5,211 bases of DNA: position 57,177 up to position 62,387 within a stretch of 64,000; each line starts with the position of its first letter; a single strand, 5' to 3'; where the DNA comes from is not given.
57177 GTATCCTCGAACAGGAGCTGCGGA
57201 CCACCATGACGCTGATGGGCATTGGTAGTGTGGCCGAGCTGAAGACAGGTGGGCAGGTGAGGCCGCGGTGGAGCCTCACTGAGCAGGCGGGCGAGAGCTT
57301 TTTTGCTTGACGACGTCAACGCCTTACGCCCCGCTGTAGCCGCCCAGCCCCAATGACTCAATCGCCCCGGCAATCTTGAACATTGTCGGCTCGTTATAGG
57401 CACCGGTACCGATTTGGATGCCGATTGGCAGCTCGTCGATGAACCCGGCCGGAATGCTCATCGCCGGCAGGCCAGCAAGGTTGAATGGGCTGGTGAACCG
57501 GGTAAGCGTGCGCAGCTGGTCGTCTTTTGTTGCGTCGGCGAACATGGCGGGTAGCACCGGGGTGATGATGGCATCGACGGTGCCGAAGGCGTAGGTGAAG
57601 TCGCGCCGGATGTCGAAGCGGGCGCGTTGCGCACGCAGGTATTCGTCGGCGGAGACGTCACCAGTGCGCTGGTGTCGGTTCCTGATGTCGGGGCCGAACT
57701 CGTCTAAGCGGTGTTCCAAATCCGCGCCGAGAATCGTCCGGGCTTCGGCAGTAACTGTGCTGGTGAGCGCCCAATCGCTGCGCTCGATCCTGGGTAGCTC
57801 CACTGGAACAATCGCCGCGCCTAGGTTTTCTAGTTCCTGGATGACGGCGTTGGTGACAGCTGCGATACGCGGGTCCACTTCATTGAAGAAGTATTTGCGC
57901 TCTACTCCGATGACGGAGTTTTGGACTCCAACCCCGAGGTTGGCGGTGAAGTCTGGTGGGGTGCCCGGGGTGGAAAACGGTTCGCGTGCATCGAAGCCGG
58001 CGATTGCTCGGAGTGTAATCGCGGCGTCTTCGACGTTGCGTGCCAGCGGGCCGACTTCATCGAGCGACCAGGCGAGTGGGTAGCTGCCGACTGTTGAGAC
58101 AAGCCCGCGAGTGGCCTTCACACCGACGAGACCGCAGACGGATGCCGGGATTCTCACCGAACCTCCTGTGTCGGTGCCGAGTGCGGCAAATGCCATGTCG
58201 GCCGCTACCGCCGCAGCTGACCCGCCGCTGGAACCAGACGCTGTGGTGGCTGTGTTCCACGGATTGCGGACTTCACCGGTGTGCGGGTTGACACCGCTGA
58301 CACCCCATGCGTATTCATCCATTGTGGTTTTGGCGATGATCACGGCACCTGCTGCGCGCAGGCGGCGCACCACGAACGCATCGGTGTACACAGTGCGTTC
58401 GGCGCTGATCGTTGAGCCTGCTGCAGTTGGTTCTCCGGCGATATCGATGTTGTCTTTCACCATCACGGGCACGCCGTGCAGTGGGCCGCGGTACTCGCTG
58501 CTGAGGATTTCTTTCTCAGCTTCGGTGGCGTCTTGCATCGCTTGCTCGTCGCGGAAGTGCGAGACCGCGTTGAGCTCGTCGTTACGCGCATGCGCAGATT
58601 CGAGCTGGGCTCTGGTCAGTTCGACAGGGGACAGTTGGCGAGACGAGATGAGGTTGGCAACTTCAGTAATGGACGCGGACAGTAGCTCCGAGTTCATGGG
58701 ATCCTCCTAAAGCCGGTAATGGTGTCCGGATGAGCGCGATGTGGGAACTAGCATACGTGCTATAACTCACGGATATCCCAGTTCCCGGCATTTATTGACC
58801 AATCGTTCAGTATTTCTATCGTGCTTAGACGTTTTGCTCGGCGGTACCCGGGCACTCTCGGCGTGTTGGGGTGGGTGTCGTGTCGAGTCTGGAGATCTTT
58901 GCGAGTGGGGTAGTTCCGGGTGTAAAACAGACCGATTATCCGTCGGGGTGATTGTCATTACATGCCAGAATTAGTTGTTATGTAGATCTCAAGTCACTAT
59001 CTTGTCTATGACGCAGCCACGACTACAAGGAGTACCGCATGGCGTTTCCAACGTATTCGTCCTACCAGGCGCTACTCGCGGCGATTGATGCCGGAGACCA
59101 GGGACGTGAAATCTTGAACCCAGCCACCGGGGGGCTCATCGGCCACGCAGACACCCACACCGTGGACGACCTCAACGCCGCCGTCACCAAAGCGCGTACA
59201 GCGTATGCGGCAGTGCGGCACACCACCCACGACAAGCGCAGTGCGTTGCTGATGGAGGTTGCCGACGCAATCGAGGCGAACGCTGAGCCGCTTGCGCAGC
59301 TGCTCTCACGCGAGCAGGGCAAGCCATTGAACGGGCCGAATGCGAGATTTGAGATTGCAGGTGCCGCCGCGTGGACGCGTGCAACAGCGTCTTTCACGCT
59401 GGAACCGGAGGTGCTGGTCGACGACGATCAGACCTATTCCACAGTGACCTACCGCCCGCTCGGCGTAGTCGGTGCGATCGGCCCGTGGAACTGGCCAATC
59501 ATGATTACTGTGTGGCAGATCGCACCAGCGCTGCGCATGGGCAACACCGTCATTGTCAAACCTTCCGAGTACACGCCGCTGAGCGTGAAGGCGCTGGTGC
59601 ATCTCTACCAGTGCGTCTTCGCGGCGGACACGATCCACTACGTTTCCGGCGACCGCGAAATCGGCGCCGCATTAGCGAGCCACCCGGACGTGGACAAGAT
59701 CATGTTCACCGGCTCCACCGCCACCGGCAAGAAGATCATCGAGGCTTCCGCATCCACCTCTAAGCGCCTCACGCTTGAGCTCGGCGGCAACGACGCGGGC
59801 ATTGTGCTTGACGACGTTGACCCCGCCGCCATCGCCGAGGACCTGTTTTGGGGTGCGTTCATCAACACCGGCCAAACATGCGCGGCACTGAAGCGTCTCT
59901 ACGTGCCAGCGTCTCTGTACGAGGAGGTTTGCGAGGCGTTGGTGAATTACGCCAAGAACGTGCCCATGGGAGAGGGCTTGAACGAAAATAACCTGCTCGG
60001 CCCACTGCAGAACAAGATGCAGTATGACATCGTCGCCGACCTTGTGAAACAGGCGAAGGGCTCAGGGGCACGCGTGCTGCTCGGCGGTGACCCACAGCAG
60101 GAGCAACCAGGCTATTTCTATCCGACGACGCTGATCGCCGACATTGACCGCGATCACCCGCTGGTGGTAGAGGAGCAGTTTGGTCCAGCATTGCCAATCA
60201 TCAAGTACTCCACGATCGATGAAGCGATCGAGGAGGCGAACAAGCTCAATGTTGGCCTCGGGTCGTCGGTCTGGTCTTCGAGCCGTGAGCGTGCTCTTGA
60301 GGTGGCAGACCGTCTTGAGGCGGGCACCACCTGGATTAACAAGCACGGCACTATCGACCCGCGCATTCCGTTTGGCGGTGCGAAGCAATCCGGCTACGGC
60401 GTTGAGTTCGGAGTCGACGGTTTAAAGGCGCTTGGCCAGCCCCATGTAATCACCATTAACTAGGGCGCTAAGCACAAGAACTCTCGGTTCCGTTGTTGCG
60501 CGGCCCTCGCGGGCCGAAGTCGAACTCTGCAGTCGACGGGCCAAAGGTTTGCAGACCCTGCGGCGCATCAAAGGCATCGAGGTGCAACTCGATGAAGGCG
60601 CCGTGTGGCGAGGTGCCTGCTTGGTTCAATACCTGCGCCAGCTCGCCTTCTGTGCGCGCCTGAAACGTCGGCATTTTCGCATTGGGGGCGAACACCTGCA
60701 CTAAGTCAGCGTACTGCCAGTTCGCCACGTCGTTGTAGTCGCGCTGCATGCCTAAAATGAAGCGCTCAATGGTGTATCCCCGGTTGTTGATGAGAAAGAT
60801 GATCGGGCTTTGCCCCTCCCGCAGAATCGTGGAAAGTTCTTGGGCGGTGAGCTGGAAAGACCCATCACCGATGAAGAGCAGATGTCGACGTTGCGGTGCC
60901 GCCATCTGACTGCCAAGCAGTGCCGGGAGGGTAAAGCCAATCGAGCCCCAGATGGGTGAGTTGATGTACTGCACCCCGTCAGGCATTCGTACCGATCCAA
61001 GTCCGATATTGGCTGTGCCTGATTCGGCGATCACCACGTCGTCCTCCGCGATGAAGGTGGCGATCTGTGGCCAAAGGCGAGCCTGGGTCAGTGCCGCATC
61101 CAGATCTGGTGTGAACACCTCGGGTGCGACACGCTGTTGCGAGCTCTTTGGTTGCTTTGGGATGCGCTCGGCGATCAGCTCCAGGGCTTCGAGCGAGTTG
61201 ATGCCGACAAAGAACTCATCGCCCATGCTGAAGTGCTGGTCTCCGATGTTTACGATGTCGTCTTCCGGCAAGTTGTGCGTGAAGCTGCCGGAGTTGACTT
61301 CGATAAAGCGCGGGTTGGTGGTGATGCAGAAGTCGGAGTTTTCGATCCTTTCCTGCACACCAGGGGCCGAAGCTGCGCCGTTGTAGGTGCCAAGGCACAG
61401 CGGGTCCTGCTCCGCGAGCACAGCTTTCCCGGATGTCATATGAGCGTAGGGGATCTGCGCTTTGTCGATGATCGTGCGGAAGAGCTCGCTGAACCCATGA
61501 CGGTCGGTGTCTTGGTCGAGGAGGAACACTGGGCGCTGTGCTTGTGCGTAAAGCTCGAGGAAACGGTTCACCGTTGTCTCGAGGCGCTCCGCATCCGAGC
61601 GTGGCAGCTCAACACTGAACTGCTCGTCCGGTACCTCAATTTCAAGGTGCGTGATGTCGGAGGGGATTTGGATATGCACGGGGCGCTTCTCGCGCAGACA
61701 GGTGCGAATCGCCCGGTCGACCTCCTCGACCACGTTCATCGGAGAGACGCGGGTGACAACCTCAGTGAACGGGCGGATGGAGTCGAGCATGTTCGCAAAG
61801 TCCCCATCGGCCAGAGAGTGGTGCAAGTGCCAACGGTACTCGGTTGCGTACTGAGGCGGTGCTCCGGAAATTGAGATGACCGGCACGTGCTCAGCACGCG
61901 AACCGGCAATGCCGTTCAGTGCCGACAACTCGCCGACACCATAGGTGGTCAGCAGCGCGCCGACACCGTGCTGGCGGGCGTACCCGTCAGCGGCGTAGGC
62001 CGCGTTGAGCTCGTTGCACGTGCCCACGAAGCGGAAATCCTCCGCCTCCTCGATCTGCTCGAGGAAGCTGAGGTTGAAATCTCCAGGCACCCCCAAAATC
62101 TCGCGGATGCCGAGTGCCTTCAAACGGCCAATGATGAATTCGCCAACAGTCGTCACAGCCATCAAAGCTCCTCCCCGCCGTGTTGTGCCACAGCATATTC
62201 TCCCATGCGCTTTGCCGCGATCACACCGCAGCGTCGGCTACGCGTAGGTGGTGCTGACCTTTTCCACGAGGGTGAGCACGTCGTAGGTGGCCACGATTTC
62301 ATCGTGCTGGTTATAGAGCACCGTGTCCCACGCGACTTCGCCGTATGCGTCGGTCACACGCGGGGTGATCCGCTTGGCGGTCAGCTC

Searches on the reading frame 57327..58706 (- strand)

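Call 15: search_protein_families(library=ncbifam, proteins=[window:57327-58706:-], max_evalue=1e-8)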
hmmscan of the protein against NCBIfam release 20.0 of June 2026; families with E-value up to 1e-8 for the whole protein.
window:57327-58706:- (460 aa): 26 families (the best 25 are shown)
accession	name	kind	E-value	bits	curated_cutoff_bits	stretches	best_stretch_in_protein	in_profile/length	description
NF004815.0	PRK06169.1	equivalog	1.6e-93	313.8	506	1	6-451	5-457/471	amidase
NF006631.0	PRK09201.1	equivalog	4.9e-89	299.2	461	1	8-454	4-456/466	AtzE family amidohydrolase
TIGR00132.1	gatA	equivalog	3.4e-88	296.5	481.1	2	18-311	3-293/466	Asp-tRNA(Asn)/Glu-tRNA(Gln) amidotransferase subunit GatA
NF005688.0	PRK07488.1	equivalog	8.9e-86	288.7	532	1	6-452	6-465/474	indoleacetamide hydrolase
TIGR02715.1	amido_AtzE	subfamily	7.1e-82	275.7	425.75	1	13-454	2-449/452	AtzE family amidohydrolase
NF005450.0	PRK07042.1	equivalog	1.6e-79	267.6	458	1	7-452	3-451/464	amidase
NF005687.0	PRK07487.1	subfamily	2.9e-78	263.7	428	1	6-451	3-454/468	amidase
NF005460.0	PRK07056.1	subfamily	6e-77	259.5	447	1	13-451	10-451/457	amidase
NF004717.0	PRK06061.1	equivalog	4.9e-74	249.8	498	1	10-451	16-465/483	amidase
NF006006.0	PRK08137.1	equivalog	8.7e-73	245.9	534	1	10-343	33-371/529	amidase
NF005565.0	PRK07235.1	subfamily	2e-69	234.6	545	2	53-308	66-322/506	amidase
NF006043.0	PRK08186.1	subfamily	2.3e-69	234.4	487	1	11-450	7-445/600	allophanate hydrolase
TIGR02713.1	allophanate_hyd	equivalog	8.8e-68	229.2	511.05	1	51-448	7-408/563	allophanate hydrolase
NF009119.0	PRK12470.1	equivalog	6.9e-67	226.5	498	1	6-451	4-450/462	amidase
NF004766.0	PRK06102.1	equivalog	2.2e-64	218.2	559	1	8-451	5-449/455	amidase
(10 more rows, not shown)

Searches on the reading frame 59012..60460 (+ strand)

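Call 35: search_protein_families(library=pfam, proteins=[window:59012-60460:+], max_evalue=0.001)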
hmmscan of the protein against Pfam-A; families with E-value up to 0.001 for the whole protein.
window:59012-60460:+ (483 aa): 1 family
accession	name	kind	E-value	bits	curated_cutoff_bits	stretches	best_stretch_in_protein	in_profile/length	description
PF00171.27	Aldedh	-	6.1e-136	454.1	23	1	32-474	9-455/461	Aldehyde dehydrogenase family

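Call 53: search_protein_families(library=ncbifam, proteins=[window:59012-60460:+], max_evalue=1e-20)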
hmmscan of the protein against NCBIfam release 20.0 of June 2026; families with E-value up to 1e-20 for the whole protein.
window:59012-60460:+ (483 aa): 39 families (the best 25 are shown)
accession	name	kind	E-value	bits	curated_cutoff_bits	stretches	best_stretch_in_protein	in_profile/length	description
NF010000.0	PRK13473.1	subfamily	2.1e-116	389.4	615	1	27-473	14-463/475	aminobutyraldehyde dehydrogenase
NF045735.1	PaDhStyDPseudo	equivalog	2.4e-106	356.3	850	1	31-473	19-472/483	phenylacetaldehyde dehydrogenase StyD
NF045736.1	PaDhStyDRhodo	equivalog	3.1e-98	329.4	800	1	33-482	21-477/479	phenylacetaldehyde dehydrogenase StyD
TIGR01804.1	BADH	equivalog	1.1e-97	327.5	668.6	1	28-473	11-462/467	betaine-aldehyde dehydrogenase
TIGR01780.1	SSADH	subfamily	3.1e-93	313.1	646.35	1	35-471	2-441/448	succinate-semialdehyde dehydrogenase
NF009725.0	PRK13252.1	equivalog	6.7e-93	311.7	593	1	30-480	22-477/488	betaine-aldehyde dehydrogenase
NF006916.0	PRK09407.1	equivalog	8.6e-92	308.4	521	1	20-479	23-489/526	succinic semialdehyde dehydrogenase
TIGR03374.1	ABALDH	equivalog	3.7e-90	303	909.3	1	30-472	16-461/472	aminobutyraldehyde dehydrogenase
NF040648.1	lactal_redase_Meth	equivalog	1.4e-87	294.7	650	1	32-465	13-445/463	lactaldehyde dehydrogenase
TIGR02299.1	HpaE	equivalog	1.4e-87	294.4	638.35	1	33-467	19-461/488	5-carboxymethyl-2-hydroxymuconate semialdehyde dehydrogenase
NF042993.1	AlphKGSA_gudD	equivalog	1.7e-85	287.6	770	1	30-461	19-458/481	alpha-ketoglutaric semialdehyde dehydrogenase GucD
TIGR03216.1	OH_muco_semi_DH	equivalog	3e-83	280.1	693.25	1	34-473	18-470/481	2-hydroxymuconic semialdehyde dehydrogenase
TIGR04284.1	aldehy_Rv0768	hypoth_equivalog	7.1e-83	279.2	775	1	29-472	14-468/480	aldehyde dehydrogenase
NF007497.0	PRK10090.1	equivalog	1.6e-82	277.8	500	1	27-481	19-476/480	aldehyde dehydrogenase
NF052305.1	DioxValDhHalo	equivalog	2e-79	267.7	750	1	32-461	22-458/483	2,5-dioxovalerate dehydrogenase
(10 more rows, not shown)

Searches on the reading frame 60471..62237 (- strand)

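Call 35: search_protein_families(library=pfam, proteins=[window:60471-62237:-], max_evalue=0.001)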
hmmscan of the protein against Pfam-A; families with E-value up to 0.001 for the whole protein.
window:60471-62237:- (589 aa): 3 families
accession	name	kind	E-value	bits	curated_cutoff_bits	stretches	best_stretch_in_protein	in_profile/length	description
PF02776.23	TPP_enzyme_N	-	1.5e-28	99.4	26.8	1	30-139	2-111/119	Thiamine pyrophosphate enzyme, N-terminal TPP binding domain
PF02775.26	TPP_enzyme_C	-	3.6e-19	69.5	21.9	1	417-550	14-150/151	Thiamine pyrophosphate enzyme, C-terminal TPP binding domain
PF00205.28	TPP_enzyme_M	-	5.1e-15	55.8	30.4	1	224-342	2-120/137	Thiamine pyrophosphate enzyme, central domain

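Call 53: search_protein_families(library=ncbifam, proteins=[window:60471-62237:-], max_evalue=1e-20)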
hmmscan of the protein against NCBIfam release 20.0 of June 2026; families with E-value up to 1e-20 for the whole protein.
window:60471-62237:- (589 aa): 34 families (the best 25 are shown)
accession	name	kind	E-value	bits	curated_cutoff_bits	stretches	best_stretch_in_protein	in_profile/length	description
TIGR03393.1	indolpyr_decarb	equivalog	2.6e-136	455.5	946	1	30-564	2-537/539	indolepyruvate decarboxylase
TIGR03394.1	indol_phenyl_DC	equivalog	1e-52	179.7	554.5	1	34-542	5-508/535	indolepyruvate/phenylpyruvate decarboxylase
NF006187.0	PRK08322.1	equivalog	4.3e-44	150.9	509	1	32-554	5-529/548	acetolactate synthase large subunit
NF005470.0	PRK07064.1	equivalog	3e-40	138.8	495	1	28-558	4-534/552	thiamine pyrophosphate-binding protein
NF005712.0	PRK07524.1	subfamily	1.3e-39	136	500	1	29-554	3-530/536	5-guanidino-2-oxopentanoate decarboxylase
NF006052.0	PRK08199.1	subfamily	5.9e-37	127.2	539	1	28-555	7-539/559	thiamine pyrophosphate protein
NF006377.0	PRK08611.1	equivalog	1e-36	126.7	742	1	26-559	1-535/576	pyruvate oxidase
TIGR00118.1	acolac_lg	equivalog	4.9e-35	121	538.35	1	32-491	4-470/557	biosynthetic-type acetolactate synthase large subunit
NF004919.0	PRK06276.1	equivalog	2.2e-33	115.4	866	1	32-488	4-472/582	acetolactate synthase large subunit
NF006016.1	PRK08155.1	equivalog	5.1e-31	107.7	870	1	30-488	4-466/554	acetolactate synthase large subunit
NF006122.0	PRK08266.1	subfamily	1e-30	106.7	571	1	27-552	2-523/543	hypothetical protein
NF005584.0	PRK07282.1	equivalog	4.6e-30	104.7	970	0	29-313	10-289/566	acetolactate synthase large subunit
NF004710.0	PRK06048.1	equivalog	8.6e-30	103.7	976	1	31-504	10-489/561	acetolactate synthase large subunit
NF006319.0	PRK08527.1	equivalog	2.4e-29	102.2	905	0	32-325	7-295/565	acetolactate synthase large subunit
NF006524.0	PRK08978.1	equivalog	2.9e-29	101.8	738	1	33-541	5-516/548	acetolactate synthase 2 catalytic subunit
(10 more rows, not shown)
